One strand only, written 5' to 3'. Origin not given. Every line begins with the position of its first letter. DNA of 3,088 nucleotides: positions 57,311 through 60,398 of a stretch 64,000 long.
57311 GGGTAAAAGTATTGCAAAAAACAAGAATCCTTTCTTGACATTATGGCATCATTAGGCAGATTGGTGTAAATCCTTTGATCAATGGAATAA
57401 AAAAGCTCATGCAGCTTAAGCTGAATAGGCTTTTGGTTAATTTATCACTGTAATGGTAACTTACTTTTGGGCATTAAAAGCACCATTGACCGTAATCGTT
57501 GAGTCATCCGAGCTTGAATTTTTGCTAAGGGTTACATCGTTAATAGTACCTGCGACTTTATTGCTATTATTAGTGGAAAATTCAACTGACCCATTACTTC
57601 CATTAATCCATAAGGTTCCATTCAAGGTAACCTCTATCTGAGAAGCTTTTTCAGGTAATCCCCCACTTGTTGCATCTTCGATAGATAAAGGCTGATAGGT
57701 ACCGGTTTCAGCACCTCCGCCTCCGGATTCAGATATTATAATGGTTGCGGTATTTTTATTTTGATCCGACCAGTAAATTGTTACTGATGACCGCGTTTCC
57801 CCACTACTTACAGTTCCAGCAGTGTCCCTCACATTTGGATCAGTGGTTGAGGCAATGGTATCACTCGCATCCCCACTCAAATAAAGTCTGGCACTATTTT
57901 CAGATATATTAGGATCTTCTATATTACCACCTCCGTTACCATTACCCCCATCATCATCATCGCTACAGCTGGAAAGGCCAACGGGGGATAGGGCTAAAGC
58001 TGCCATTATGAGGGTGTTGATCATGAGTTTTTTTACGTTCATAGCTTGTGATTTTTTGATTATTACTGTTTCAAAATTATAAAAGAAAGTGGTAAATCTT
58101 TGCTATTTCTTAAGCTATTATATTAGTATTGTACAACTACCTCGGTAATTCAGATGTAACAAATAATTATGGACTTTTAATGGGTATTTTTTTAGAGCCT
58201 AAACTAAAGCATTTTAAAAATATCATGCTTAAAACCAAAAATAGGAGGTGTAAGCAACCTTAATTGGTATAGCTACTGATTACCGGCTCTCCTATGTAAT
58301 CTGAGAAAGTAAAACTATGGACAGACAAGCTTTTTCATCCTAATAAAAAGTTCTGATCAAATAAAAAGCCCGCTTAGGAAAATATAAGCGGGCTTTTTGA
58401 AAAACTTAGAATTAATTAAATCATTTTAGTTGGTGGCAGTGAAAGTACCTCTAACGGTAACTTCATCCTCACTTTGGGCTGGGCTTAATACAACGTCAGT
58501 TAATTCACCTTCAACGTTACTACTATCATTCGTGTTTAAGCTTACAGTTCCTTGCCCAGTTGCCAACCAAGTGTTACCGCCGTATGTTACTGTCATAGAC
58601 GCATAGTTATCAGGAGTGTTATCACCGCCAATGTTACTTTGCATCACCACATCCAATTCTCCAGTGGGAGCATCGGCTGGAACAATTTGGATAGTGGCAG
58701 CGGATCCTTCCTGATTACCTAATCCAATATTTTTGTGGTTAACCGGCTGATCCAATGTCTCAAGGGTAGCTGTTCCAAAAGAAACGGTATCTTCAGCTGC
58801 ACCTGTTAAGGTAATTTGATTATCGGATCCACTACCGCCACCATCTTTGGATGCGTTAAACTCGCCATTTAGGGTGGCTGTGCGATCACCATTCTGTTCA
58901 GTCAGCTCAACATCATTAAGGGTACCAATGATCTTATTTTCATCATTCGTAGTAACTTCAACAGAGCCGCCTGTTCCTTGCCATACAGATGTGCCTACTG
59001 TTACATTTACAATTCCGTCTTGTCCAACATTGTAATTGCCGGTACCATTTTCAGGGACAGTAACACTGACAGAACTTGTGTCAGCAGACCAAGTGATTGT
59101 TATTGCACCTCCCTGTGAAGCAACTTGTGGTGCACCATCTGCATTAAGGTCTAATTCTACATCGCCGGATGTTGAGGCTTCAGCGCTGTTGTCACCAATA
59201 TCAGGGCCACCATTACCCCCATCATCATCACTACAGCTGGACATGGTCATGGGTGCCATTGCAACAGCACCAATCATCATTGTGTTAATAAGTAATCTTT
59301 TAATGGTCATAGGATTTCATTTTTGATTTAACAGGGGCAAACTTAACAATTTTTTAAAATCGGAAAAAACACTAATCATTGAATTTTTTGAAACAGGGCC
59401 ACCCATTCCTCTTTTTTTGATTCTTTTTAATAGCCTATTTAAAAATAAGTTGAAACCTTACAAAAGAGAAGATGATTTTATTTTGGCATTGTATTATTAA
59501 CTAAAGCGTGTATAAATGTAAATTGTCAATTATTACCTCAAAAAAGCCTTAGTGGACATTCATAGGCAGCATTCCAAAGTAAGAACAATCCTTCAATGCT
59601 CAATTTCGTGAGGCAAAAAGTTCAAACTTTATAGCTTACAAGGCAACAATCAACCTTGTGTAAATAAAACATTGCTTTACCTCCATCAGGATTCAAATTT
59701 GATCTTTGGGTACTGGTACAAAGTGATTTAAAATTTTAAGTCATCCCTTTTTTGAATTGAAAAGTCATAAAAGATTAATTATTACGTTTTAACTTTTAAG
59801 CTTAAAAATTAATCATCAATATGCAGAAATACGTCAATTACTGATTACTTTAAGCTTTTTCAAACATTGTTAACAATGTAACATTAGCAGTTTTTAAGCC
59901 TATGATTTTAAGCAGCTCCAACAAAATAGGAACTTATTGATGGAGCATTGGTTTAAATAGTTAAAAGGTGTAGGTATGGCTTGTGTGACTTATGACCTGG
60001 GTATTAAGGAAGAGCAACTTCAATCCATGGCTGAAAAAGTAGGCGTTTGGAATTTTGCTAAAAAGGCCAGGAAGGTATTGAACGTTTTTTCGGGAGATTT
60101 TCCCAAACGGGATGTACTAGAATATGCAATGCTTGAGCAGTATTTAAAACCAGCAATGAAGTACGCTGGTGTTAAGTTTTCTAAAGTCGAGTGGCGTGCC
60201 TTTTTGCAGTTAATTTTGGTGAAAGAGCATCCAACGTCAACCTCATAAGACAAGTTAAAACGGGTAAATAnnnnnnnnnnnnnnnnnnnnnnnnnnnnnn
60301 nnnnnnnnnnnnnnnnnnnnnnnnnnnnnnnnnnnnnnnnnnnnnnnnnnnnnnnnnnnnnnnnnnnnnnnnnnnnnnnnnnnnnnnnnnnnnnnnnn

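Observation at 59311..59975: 665-bp AT-rich non-coding region upstream of the array with a perfect 16-bp palindrome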

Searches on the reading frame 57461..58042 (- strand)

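Call 9: search_protein_families(library=pfam, proteins=[window:57461-58042:-], max_evalue=0.01)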
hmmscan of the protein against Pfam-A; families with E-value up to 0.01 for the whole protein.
window:57461-58042:- (193 aa): 0 families

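Call 47: search_protein_families(library=ncbifam, proteins=[window:57461-58042:-], max_evalue=1)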
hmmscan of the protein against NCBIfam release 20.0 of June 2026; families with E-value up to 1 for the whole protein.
window:57461-58042:- (193 aa): 3 families
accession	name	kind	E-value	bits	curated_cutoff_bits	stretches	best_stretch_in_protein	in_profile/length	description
NF038041.1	fim_Mfa1_fam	subfamily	1.4e-05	24.6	130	1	8-172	2-163/495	Mfa1 family fimbria major subunit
NF053532.1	lipo_SCO4651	subfamily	0.0015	18.3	65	1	12-162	5-149/277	SCO4651 family lipoprotein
NF051862.1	BT4005_BT4719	subfamily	0.0032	17.3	60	1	5-73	2-67/211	NigD1/NigD2 family lipoprotein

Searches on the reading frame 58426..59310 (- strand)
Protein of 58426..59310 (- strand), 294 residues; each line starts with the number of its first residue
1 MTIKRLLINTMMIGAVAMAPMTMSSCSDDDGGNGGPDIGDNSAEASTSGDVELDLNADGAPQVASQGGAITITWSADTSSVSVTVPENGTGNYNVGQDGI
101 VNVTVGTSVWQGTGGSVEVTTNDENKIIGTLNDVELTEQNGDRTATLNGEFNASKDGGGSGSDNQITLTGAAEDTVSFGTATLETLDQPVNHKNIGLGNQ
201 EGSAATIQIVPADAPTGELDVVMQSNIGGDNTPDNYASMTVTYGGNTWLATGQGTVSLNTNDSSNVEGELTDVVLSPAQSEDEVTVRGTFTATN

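Call 9: search_protein_families(library=pfam, proteins=[window:58426-59310:-], max_evalue=0.01)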
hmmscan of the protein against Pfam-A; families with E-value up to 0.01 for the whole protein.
window:58426-59310:- (294 aa): 0 families

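Call 23: find_encoding_contigs(protein=window:58426-59310:-, flank=10000)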
Protein window:58426-59310:- (294 aa): no gene with exactly this product is on record in the collection.

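Call 47: search_protein_families(library=ncbifam, proteins=[window:58426-59310:-], max_evalue=1)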
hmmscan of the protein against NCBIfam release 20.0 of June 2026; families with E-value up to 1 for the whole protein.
window:58426-59310:- (294 aa): 1 family
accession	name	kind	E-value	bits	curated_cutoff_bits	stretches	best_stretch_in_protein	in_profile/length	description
NF051862.1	BT4005_BT4719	subfamily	0.091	12.5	60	1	5-56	2-51/211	NigD1/NigD2 family lipoprotein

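Call 74: find_homologous_proteins(query=window:58426-59310:-)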
Query window:58426-59310:- (294 aa): 10 proteins with E <= 0.001 among 2489 candidates.
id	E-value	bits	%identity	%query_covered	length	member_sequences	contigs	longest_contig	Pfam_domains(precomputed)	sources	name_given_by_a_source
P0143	2.4e-179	613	100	100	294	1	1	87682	-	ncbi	-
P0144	1.2e-142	492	80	100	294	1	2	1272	-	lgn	-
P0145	9.4e-91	322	58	100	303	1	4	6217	-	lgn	-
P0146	3.7e-85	304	54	100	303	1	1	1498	-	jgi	jgi:hypothetical protein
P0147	1.3e-78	282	51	100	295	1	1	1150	-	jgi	jgi:hypothetical protein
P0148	1.2e-77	279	50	100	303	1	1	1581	-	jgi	jgi:hypothetical protein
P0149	7.9e-60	221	47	91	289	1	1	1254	-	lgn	-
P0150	5.9e-17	80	38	52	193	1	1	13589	-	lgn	-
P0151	3.0e-11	61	37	52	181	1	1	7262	-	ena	-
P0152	4.9e-7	48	39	49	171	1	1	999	-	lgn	-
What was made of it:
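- Tried and rejected: An exact look-up of P6 failed (call 23), although the protein is in the collection (call 74).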

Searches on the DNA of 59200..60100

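Call 27: search_rna_families(source=window, start=59200, end=60100, threshold=evalue, max_evalue=1)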
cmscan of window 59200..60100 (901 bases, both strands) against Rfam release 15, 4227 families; matches with E-value up to 1: 1.
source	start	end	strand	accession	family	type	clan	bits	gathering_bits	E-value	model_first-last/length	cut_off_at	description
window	59200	59263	-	RF01150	sR11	Gene; snRNA; snoRNA; CD-box;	-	18.8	39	0.66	1-57/57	no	Small nucleolar RNA sR11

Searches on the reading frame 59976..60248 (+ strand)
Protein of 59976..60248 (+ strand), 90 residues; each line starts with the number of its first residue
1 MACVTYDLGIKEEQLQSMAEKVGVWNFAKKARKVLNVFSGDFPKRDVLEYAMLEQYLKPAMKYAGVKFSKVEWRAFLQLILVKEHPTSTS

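Call 9: search_protein_families(library=pfam, proteins=[window:59976-60248:+], max_evalue=0.01)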
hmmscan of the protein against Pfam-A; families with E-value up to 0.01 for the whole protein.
window:59976-60248:+ (90 aa): 0 families

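Call 10: find_encoding_contigs(protein=window:59976-60248:+, flank=10000)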
Protein window:59976-60248:+ (90 aa): 1 contig read that carries it; 1 place shown.
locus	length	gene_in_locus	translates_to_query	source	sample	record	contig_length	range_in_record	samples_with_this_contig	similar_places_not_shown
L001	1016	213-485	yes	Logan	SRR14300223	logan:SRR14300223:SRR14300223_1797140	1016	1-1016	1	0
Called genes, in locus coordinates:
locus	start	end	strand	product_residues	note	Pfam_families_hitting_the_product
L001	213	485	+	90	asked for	-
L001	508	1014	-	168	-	?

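Call 14: find_homologous_proteins(query=window:59976-60248:+)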
Query window:59976-60248:+ (90 aa): 5 proteins with E <= 0.001 among 5 candidates.
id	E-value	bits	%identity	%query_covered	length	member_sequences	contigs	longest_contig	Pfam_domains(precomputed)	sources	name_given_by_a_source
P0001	8.7e-53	194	100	100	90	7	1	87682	-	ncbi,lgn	-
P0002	2.1e-37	144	77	98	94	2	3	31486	-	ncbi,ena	-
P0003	2.5e-37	144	76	98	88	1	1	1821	-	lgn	-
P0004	9.9e-36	139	69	100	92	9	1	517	-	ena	-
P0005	1.1e-34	136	63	100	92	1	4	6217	-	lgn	-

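Call 16: find_encoding_contigs(protein=P0002, flank=10000)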
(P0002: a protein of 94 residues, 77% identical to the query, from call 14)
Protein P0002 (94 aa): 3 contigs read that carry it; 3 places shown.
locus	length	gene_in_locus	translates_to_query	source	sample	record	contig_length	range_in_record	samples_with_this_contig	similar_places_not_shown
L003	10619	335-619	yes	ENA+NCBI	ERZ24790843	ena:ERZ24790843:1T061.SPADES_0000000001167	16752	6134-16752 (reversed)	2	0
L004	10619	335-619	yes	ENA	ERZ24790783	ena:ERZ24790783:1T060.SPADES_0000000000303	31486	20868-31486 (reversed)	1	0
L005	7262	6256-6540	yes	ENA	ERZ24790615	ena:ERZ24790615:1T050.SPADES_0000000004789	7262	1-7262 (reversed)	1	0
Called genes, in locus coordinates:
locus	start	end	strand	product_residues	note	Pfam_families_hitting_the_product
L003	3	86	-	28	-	?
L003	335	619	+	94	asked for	-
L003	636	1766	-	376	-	PF09411:PagL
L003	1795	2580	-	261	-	PF00378:ECH_1, PF16113:ECH_2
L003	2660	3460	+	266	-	PF22198:GKRP_SIS_2 (weak), PF22645:GKRP_SIS_N, PF01380:SIS (weak), PF20741:GKRP-like_C (weak)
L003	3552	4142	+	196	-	-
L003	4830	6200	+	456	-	PF00171:Aldedh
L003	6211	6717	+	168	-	PF01288:HPPK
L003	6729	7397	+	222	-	PF01712:dNK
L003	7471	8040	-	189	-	PF13767:DUF4168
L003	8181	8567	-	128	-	PF04430:DUF498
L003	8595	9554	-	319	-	PF15461:BCD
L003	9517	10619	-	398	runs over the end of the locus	PF05834:Lycopene_cycl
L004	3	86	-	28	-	?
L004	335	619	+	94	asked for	-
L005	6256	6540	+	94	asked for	-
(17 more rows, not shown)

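Call 17: find_encoding_contigs(protein=P0005, flank=10000)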
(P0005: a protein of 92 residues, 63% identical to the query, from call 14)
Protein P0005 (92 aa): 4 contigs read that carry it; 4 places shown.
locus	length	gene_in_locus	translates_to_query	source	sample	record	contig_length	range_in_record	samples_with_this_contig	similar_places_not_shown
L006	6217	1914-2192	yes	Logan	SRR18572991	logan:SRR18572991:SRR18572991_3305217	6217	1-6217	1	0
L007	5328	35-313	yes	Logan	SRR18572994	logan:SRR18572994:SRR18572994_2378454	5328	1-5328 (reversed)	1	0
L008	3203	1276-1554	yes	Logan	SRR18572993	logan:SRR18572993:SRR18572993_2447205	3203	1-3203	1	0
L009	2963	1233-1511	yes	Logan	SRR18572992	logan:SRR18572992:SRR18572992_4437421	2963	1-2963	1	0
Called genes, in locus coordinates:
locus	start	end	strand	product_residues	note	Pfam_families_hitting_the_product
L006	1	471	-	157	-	?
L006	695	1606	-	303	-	-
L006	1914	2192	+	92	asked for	-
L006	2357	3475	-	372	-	PF09411:PagL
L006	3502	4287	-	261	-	PF00378:ECH_1, PF16113:ECH_2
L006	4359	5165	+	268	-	PF22198:GKRP_SIS_2 (weak), PF22645:GKRP_SIS_N, PF01380:SIS (faint), PF20741:GKRP-like_C (weak)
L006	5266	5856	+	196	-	-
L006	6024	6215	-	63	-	?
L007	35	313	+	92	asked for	-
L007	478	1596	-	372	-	PF09411:PagL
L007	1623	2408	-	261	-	PF00378:ECH_1, PF16113:ECH_2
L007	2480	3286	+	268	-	PF22198:GKRP_SIS_2 (weak), PF22645:GKRP_SIS_N, PF01380:SIS (faint), PF20741:GKRP-like_C (weak)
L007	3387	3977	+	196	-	-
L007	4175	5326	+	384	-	?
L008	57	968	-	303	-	-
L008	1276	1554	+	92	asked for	-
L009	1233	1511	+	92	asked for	-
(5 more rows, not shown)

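Call 21: find_encoding_contigs(protein=P0003, flank=10000)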
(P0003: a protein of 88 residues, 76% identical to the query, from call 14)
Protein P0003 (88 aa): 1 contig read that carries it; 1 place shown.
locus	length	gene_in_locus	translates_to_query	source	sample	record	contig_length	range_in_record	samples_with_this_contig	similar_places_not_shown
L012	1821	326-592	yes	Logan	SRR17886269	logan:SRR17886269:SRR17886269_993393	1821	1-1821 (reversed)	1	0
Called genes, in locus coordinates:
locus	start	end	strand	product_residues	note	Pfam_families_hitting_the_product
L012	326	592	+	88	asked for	-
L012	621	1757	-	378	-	PF09411:PagL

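Call 22: find_encoding_contigs(protein=P0004, flank=10000)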
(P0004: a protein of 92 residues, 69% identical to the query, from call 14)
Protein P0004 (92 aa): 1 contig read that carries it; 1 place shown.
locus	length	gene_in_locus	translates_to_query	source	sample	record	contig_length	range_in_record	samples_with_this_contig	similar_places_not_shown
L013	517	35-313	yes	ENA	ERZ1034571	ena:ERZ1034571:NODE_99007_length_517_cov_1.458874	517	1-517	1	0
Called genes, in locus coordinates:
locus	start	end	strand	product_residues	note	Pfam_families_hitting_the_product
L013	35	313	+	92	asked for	-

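Call 28: list_cluster_members(proteins=[P0001, P0006, P0002, P0010])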
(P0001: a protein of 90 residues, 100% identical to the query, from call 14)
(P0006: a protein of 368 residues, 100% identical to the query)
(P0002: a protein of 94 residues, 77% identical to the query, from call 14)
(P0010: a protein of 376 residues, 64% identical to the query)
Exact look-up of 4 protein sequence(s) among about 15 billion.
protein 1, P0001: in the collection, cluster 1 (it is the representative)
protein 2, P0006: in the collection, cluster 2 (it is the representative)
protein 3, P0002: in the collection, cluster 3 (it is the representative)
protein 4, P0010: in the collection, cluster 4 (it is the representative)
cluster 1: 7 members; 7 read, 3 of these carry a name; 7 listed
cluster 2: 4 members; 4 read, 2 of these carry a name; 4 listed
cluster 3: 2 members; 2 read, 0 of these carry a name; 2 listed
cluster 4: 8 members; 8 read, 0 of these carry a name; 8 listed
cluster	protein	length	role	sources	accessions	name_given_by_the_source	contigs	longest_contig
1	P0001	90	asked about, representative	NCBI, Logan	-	-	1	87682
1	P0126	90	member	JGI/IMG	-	hypothetical protein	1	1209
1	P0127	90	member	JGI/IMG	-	hypothetical protein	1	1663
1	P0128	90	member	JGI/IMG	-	hypothetical protein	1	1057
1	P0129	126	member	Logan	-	-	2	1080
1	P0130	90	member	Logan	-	-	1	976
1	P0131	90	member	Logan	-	-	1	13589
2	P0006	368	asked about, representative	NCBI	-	-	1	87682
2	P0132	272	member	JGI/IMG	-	hypothetical protein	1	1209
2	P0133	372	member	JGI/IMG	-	hypothetical protein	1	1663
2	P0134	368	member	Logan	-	-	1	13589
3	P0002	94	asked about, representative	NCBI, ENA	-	-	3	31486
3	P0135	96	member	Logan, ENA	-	-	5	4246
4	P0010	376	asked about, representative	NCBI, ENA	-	-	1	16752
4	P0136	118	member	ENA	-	-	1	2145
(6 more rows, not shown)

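Call 29: find_encoding_contigs(protein=P0131, flank=10000)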
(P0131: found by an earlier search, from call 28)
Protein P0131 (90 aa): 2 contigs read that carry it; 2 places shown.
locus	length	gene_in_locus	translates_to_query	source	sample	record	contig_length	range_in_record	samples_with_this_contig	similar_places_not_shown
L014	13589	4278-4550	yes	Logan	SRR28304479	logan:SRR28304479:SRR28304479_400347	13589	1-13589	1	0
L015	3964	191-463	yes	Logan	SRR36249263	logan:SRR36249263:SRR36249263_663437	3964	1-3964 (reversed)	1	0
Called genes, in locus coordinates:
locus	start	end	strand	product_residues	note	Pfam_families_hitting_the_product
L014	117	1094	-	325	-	-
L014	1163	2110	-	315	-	-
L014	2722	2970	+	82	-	-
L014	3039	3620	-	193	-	-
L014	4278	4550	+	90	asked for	-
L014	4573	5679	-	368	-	PF09411:PagL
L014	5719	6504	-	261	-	PF00378:ECH_1, PF16113:ECH_2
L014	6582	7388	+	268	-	PF22198:GKRP_SIS_2 (weak), PF22645:GKRP_SIS_N, PF01380:SIS, PF20741:GKRP-like_C (weak)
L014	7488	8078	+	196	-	-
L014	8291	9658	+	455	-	PF00171:Aldedh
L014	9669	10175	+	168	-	PF01288:HPPK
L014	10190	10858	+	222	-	PF01712:dNK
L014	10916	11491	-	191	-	PF13767:DUF4168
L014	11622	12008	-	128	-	PF04430:DUF498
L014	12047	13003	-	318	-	PF15461:BCD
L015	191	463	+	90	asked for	-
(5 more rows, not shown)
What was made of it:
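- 59976..60248 (+): Conserved 90-aa protein of unknown function, always next to the PagL-like gene. Synteny in calls 16, 17, 21 and 29.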

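Call 36: find_related_loci(query=A3, collection=metagenome_contigs, flank=3000)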
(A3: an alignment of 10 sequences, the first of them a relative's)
Query A3 (90 aa) in metagenome_contigs; peptide patterns used: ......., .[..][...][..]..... (x = any residue, [..] = any of these).
241 stretches matched a pattern, but none encodes a relative of the query by tblastn (E <= 1e-3).
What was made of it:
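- Tried and rejected: The metagenome_contigs scan with the small-ORF alignment found nothing (call 36).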

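Call 37: find_encoding_contigs(protein=P0127, flank=3000)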
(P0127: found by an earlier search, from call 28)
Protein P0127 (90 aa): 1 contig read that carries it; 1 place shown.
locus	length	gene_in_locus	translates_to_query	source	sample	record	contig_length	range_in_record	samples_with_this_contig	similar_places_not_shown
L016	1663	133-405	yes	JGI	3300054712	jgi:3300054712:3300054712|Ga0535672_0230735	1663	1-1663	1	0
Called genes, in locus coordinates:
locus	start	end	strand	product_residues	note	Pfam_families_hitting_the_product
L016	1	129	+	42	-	?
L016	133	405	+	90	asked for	-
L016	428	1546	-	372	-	PF09411:PagL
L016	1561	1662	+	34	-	?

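Call 38: find_encoding_contigs(protein=P0129, flank=3000)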
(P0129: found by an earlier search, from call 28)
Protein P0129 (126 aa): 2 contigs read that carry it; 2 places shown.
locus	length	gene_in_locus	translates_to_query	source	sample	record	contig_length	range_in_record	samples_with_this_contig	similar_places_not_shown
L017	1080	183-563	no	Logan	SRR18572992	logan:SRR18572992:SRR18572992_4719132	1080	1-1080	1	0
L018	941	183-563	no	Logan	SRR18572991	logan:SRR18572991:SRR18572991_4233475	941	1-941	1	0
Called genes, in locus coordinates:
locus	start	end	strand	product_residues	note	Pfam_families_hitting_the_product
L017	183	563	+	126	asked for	-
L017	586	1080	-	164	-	?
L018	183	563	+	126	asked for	-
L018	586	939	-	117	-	?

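Call 47: search_protein_families(library=ncbifam, proteins=[window:59976-60248:+], max_evalue=1)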
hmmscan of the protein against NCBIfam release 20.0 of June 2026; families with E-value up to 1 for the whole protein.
window:59976-60248:+ (90 aa): 1 family
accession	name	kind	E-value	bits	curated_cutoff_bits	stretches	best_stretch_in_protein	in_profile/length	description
NF011259.0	PRK14665.1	equivalog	0.16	10.8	364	1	24-85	148-211/360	tRNA 2-thiouridine(34) synthase MnmA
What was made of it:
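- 59976..60248 (+): No Pfam or NCBIfam family (calls 9, 47).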

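Call 51: predict_structure(alignment_id=A3)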
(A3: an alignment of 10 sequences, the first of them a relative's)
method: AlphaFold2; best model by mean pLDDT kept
length: 90 residues; sequences in the alignment: 10
mean_pLDDT: 86.0   pTM: 0.76
mean pLDDT of the five models: 86.0, 84.7, 75.3, 70.3, 49.7
residues with pLDDT >= 90: 59; 70-90: 23; 50-70: 2; < 50: 6
segments of 3 or more residues with pLDDT < 50: 85-90
pLDDT, mean of each block of 10 residues (from residue 1): 85 92 92 88 86 91 93 93 54
secondary structure, 60 per line:
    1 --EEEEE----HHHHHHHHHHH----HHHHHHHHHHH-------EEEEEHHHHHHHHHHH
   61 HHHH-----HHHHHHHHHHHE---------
elements in order: E3-7 H12-22 H27-37 E45-49 H50-64 H70-80
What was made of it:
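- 59976..60248 (+): AlphaFold pLDDT is 86 (call 51).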

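Call 54: fold_search(model_id=the predicted structure, library=pdb)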
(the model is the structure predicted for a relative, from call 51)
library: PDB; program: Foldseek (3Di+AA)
matches with E <= 10: 40; with E <= 0.001: 0
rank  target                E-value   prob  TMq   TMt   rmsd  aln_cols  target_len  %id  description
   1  7asz_A                2.3e+00  0.11  0.31  0.15   7.5        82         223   17  L-2-haloacid dehalogenase H190A mutant from Zobellia galactanivorans (released 2021-09-08)
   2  7arp_B                3.1e+00  0.09  0.30  0.15   7.4        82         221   17  Native L-2-haloacid dehalogenase from Zobellia galactanivorans (released 2021-09-08)
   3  3u26                  3.7e+00  0.11  0.33  0.18   5.6        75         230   16  Crystal Structure of Engineered Protein. Northeast Structural Genomics Consortium Target OR48 (released 2011-11-23)
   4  4yp0                  3.9e+00  0.08  0.29  0.10   7.5        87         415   11  Crystal structure of T. cruzi Histidyl-tRNA synthetase in complex with 5-aminoisoquinoline (Chem 79) (released 2015-08-12)
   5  4xvw_J                4.1e+00  0.04  0.23  0.13  12.2       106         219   15  Crystal structure of Proteus mirabilis ScsC in a compact conformation (released 2016-06-08)
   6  3mmc_B                4.4e+00  0.10  0.31  0.10   4.6        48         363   14  Structure of the dissimilatory sulfite reductase from Archaeoglobus fulgidus (released 2010-05-12)
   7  7qnm_C                4.6e+00  0.07  0.31  0.15   7.7        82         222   17  Crystallization and structural analyses of ZgHAD, a L-2-haloacid dehalogenase from the marine Flavobacterium Zobellia  (released 2022-12-21)
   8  6qwv_D                4.9e+00  0.06  0.29  0.21   6.1        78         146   17  SARM1 SAM1-2 domains (released 2019-07-03)
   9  3ub0_B                4.9e+00  0.05  0.27  0.29   8.0        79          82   13  Crystal structure of the nonstructural protein 7 and 8 complex of Feline Coronavirus (released 2012-02-22)
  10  2ev3_A                4.9e+00  0.04  0.22  0.14  10.2        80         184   11  Structure of Rv1264N, the regulatory domain of the mycobacterial adenylyl cylcase Rv1264, at pH 5.3 (released 2006-11-07)
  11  6n61_C                4.9e+00  0.03  0.25  0.03  19.9        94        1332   12  Escherichia coli RNA polymerase sigma70-holoenzyme bound to upstream fork promoter DNA and Capistruin (released 2019-01-09)
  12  6l1e                  5.2e+00  0.12  0.31  0.14   6.0        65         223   12  Crystal structure of middle domain of hSSRP1 (released 2020-09-30)
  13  7ly1                  5.2e+00  0.06  0.28  0.07   9.7        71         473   15  Crystal structure of Pseudomonas aeruginosa PBP3 in complex with vaborbactam (released 2021-09-01)
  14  1mbu_C                5.2e+00  0.05  0.25  0.26  10.6        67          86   12  Crystal Structure Analysis of ClpSN heterodimer (released 2002-12-11)
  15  1mbx_C                5.2e+00  0.05  0.24  0.24  10.7        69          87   13  CRYSTAL STRUCTURE ANALYSIS OF ClpSN WITH TRANSITION METAL ION BOUND (released 2002-12-11)
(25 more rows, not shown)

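Call 66: find_encoding_contigs(protein=P0130, flank=3000)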
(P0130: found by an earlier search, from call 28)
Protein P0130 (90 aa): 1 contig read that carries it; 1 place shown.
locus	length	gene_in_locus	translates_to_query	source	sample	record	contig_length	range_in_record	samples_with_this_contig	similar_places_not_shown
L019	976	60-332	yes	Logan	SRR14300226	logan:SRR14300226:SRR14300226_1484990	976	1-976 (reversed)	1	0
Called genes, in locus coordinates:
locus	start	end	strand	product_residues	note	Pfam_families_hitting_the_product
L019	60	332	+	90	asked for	-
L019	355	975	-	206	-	?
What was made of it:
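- Tried and rejected: L019 reaches only 59 nt upstream of the small ORF, which is too short to cover the palindrome (call 66).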
